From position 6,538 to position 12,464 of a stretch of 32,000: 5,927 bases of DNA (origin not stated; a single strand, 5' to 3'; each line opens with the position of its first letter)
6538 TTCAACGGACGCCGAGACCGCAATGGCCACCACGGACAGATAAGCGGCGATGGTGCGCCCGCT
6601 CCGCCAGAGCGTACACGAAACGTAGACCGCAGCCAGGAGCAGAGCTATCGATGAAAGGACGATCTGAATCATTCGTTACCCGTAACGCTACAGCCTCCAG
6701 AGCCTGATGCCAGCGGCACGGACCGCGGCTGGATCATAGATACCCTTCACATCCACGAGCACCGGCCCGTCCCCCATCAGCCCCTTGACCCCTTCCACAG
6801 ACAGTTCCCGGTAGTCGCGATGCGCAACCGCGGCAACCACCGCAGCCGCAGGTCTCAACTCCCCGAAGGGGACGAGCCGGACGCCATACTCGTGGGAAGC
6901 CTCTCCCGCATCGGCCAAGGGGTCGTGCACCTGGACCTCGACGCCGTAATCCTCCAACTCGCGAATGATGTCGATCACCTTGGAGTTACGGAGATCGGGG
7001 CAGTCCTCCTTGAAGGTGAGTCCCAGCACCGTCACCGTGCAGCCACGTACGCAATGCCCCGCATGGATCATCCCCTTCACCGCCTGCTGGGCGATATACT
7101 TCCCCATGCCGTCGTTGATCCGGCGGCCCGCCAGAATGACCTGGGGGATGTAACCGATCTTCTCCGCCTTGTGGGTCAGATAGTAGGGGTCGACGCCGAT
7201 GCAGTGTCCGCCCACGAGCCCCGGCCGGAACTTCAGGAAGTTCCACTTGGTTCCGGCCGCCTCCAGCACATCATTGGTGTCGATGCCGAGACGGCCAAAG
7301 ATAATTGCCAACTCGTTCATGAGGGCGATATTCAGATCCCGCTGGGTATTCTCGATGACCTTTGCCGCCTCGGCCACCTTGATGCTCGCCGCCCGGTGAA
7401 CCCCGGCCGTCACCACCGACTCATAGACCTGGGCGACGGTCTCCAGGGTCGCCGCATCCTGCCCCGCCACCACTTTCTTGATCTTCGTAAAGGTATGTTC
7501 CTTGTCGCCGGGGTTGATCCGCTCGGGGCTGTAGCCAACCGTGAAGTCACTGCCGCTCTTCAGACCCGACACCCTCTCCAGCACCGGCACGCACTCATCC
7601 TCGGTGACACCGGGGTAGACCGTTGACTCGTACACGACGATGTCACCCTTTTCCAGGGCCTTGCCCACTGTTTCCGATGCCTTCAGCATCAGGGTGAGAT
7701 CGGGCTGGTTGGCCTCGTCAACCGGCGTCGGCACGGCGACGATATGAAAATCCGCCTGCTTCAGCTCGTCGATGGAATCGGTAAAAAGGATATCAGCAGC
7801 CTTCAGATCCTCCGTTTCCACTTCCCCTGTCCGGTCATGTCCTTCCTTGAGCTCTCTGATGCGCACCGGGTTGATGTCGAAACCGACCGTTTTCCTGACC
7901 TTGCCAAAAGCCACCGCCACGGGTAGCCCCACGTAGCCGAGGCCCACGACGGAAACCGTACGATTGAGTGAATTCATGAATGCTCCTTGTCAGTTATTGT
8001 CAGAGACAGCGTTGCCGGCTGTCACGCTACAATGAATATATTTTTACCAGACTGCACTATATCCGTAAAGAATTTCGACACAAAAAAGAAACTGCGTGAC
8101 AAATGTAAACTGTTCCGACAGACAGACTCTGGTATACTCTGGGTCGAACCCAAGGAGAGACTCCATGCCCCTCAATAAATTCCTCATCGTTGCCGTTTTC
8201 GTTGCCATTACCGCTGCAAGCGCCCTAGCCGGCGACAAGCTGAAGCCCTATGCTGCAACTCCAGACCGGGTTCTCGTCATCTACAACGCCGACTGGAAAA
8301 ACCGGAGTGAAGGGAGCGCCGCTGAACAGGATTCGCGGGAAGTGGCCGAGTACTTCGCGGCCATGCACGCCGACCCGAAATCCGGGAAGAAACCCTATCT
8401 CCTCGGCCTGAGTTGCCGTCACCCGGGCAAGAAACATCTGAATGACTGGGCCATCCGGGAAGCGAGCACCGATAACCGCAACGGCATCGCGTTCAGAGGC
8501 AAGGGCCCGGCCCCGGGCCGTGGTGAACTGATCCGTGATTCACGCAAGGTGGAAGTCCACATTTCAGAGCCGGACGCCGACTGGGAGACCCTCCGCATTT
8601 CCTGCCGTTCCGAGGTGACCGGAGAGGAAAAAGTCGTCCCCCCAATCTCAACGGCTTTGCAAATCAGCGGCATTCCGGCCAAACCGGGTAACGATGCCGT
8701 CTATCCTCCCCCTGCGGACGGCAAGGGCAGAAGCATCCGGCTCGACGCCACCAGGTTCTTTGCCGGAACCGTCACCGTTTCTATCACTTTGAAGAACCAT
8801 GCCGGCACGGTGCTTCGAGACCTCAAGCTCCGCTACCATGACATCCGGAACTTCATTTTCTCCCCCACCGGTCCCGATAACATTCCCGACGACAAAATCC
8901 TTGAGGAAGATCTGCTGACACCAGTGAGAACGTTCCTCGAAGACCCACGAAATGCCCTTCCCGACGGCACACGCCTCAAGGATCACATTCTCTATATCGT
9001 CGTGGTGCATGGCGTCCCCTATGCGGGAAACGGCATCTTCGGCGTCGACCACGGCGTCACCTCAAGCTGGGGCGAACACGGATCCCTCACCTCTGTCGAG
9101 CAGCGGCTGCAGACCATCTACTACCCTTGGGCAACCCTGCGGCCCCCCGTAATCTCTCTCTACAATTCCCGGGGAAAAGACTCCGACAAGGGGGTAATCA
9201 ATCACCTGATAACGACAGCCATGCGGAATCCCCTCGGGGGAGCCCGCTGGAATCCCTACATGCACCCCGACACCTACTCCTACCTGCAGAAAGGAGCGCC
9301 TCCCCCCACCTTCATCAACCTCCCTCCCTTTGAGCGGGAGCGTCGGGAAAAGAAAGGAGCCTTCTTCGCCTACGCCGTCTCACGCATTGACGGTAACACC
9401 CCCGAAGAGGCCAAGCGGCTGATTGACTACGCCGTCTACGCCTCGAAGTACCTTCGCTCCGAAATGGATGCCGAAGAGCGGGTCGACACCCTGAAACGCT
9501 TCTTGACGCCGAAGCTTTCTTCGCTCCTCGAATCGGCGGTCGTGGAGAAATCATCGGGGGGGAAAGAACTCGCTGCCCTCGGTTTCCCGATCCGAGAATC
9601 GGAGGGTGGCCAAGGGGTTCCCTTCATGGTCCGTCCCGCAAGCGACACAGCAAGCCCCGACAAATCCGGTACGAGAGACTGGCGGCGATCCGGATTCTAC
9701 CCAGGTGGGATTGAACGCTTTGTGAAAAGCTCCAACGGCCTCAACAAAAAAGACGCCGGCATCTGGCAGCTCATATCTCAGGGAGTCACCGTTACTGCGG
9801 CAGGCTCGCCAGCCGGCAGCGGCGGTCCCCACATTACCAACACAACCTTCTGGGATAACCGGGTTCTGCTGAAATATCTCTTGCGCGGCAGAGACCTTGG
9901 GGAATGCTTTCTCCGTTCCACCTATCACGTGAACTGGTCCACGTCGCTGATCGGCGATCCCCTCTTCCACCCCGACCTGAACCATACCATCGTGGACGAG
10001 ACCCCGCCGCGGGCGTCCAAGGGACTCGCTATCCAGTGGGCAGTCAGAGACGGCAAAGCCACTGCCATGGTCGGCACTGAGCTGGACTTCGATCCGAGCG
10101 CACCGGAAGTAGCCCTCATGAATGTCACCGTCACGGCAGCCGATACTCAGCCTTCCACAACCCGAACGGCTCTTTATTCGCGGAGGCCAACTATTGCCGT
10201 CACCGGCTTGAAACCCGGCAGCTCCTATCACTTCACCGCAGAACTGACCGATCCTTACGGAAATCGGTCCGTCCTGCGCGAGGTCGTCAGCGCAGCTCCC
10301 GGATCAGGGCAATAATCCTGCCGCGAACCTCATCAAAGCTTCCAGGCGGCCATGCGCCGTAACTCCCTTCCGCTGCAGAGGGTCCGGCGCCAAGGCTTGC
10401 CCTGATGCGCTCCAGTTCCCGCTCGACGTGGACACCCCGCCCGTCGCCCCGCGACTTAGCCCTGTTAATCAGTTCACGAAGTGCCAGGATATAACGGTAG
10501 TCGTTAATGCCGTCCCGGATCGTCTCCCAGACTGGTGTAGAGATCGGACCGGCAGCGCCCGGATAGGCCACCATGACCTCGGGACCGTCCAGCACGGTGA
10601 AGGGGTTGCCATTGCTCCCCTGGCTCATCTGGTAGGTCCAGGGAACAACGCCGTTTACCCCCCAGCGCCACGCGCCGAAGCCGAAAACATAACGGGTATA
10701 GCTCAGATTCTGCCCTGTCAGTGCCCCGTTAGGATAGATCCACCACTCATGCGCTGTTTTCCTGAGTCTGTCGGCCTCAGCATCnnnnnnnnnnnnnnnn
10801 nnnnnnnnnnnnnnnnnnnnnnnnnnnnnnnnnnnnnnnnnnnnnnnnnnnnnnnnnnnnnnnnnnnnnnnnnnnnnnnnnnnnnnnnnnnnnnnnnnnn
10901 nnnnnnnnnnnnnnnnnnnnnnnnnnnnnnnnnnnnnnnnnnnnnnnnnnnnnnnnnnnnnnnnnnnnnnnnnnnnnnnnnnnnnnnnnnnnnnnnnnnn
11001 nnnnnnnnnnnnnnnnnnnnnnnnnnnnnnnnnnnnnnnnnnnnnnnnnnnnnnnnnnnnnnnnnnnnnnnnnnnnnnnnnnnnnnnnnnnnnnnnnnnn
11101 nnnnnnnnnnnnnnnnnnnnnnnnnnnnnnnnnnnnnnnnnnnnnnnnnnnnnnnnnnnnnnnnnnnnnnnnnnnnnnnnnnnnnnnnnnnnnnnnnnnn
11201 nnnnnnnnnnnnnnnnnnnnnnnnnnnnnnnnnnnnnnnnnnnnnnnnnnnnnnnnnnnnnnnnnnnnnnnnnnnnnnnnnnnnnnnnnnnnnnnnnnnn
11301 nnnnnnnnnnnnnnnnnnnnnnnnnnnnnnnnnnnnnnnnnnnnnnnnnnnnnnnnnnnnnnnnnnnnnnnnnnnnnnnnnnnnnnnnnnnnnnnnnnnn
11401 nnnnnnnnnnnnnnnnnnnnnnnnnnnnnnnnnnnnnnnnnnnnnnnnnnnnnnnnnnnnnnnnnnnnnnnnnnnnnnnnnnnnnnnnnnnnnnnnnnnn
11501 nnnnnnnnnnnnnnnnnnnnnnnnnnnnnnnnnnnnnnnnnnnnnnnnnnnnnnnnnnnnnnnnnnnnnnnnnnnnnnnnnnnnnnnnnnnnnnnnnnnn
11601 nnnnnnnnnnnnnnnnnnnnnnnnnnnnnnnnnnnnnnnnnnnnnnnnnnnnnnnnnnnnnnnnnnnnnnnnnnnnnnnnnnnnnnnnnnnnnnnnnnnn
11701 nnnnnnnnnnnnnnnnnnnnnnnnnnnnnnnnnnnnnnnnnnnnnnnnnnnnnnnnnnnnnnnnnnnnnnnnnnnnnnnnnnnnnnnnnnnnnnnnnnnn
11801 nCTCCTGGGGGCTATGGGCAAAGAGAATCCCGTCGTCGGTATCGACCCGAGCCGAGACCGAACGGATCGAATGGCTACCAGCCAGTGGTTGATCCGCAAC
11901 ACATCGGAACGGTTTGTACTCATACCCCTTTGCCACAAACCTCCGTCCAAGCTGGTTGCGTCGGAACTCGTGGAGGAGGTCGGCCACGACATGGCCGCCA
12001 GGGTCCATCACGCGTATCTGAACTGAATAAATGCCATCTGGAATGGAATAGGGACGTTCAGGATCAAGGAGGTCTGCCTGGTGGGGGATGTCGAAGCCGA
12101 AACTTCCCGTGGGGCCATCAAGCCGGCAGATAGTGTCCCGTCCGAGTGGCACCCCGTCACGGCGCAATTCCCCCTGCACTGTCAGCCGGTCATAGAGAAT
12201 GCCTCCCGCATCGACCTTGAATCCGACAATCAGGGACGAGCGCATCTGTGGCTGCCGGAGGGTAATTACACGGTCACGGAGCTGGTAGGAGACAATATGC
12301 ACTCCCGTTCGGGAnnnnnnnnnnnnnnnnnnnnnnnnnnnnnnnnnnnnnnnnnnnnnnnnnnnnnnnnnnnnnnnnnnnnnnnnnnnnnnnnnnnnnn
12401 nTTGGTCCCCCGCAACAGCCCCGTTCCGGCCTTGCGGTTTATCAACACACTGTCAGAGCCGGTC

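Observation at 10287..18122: Four exported enzymes and binders chained directly behind xrtA-epsI-GT-GT: candidate exosortase-coupled matrix-remodelling module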

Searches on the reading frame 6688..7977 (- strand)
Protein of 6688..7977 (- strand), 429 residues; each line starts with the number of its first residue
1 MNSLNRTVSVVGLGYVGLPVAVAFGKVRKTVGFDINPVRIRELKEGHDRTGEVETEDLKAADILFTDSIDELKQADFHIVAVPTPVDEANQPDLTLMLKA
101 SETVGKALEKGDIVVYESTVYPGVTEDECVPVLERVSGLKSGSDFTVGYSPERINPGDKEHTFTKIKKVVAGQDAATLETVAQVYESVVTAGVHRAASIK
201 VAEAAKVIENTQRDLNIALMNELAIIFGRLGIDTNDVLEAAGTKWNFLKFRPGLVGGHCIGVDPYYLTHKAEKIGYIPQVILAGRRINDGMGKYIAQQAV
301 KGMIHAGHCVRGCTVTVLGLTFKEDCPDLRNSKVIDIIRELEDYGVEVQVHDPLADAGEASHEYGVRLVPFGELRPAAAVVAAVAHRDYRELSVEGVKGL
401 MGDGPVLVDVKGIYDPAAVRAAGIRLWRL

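Call 7: search_protein_families(library=ncbifam, proteins=[window:6688-7977:-], max_evalue=0.001)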
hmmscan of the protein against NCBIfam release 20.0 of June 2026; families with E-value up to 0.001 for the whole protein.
window:6688-7977:- (429 aa): 7 families
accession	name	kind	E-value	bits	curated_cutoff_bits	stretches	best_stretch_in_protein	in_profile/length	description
NF011729.0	PRK15182.1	equivalog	1.5e-160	534.6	592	1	8-414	9-416/425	Vi polysaccharide biosynthesis UDP-N-acetylglucosamine C-6 dehydrogenase TviB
TIGR03026.1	NDP-sugDHase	subfamily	2e-115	385.8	189.8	1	7-411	2-412/413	nucleotide sugar dehydrogenase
NF040825.1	UDPMaNacDH_Arch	equivalog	3e-63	214.1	750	1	8-414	3-401/418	UDP-N-acetyl-D-mannosamine dehydrogenase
NF008286.0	PRK11064.1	equivalog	1.8e-56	191.5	459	1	6-413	4-418/420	UDP-N-acetyl-D-mannosamine dehydrogenase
NF041297.1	UDPGDh_AglM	equivalog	8e-46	156.8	670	1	7-358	2-362/429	UDP-glucose 6-dehydrogenase AglM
NF047673.2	TeichurnBiosyTuaD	equivalog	8.3e-39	133.9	700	1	6-424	2-424/439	UDP-glucose 6-dehydrogenase TuaD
NF011631.0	PRK15057.1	equivalog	2.9e-09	36.5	757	1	8-355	3-339/388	UDP-glucose 6-dehydrogenase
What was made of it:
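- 6688..7977 (-): TviB-like UDP-N-acetylhexosamine 6-dehydrogenase (Gmet_1994), the probable source of a HexNAc-uronate. TIGR03026 passes (call 7).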

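Call 45: search_protein_families(library=pfam, proteins=[window:6688-7977:-], max_evalue=0.0001)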
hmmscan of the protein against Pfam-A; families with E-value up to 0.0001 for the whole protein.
window:6688-7977:- (429 aa): 3 families
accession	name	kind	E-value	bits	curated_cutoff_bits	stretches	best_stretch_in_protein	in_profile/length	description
PF03721.20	UDPG_MGDP_dh_N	-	2.6e-34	118.9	27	1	7-179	2-181/187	UDP-glucose/GDP-mannose dehydrogenase family, NAD binding domain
PF03720.21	UDPG_MGDP_dh_C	-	9.3e-27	93.9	30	1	317-416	2-103/103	UDP-glucose/GDP-mannose dehydrogenase family, UDP binding domain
PF00984.24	UDPG_MGDP_dh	-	2.1e-24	85.9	25.4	1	201-289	2-93/94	UDP-glucose/GDP-mannose dehydrogenase family, central domain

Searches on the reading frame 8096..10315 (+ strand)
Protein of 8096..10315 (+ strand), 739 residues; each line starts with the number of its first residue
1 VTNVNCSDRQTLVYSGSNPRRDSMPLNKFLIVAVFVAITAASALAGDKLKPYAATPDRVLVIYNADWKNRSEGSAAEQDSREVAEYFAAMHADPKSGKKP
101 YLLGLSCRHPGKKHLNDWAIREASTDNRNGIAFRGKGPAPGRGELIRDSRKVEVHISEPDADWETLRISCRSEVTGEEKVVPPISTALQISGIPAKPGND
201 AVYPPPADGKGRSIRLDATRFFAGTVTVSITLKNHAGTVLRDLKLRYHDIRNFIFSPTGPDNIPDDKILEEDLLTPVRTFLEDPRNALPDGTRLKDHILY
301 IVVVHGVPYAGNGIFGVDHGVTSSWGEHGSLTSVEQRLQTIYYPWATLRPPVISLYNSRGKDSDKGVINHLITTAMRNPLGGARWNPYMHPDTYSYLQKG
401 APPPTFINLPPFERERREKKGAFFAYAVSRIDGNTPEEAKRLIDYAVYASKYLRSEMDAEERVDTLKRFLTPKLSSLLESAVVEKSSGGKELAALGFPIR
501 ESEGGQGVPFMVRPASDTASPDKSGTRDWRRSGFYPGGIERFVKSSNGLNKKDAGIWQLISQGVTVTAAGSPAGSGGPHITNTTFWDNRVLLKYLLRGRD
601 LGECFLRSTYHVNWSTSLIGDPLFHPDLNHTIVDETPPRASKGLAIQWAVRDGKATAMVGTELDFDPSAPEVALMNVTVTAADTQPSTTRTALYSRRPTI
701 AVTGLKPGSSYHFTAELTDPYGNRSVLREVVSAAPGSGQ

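Call 4: search_protein_families(library=pfam, proteins=[window:8096-10315:+], max_evalue=0.01)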
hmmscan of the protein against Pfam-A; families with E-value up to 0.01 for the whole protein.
window:8096-10315:+ (739 aa): 0 families

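Call 5: search_protein_families(library=ncbifam, proteins=[window:8096-10315:+], max_evalue=0.01)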
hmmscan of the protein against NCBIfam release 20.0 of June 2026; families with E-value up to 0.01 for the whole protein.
window:8096-10315:+ (739 aa): 1 family
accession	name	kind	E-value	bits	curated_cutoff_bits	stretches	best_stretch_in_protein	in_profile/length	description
TIGR03790.1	TIGR03790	subfamily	2.9e-10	40.2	67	1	410-614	123-316/316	TIGR03790 family protein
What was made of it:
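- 8096..10315 (+): Convergent exported protein of about 715-739 aa (Gmet_1995), weakly TIGR03790-like. It overlaps the 3' end of GH123L by 29 nt. TIGR03790 scores 40 bits against a cut-off of 67 (call 5).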

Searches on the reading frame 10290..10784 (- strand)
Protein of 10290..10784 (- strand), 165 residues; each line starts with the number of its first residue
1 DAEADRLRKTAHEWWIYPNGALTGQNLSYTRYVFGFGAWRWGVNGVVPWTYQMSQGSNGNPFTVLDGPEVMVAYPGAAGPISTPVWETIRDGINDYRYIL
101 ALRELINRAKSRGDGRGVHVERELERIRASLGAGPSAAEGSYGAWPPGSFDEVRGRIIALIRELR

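Call 80: search_protein_families(library=pfam, proteins=[window:10290-10784:-], max_evalue=1)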
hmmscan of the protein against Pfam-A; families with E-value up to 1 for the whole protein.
seq(165 aa): 0 families

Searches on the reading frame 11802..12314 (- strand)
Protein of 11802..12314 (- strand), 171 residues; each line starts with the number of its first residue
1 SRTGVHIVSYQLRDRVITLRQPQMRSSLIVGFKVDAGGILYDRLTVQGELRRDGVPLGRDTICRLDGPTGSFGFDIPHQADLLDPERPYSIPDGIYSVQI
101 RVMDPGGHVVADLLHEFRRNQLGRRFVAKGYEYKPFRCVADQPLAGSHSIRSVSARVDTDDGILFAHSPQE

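Call 80: search_protein_families(library=pfam, proteins=[window:11802-12314:-], max_evalue=1)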
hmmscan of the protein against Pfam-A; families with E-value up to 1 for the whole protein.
seq(171 aa): 1 family
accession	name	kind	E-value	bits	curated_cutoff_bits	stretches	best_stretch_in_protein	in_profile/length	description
PF16967.11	TcfC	-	0.02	14.9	29.4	1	90-114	40-63/68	E-set like domain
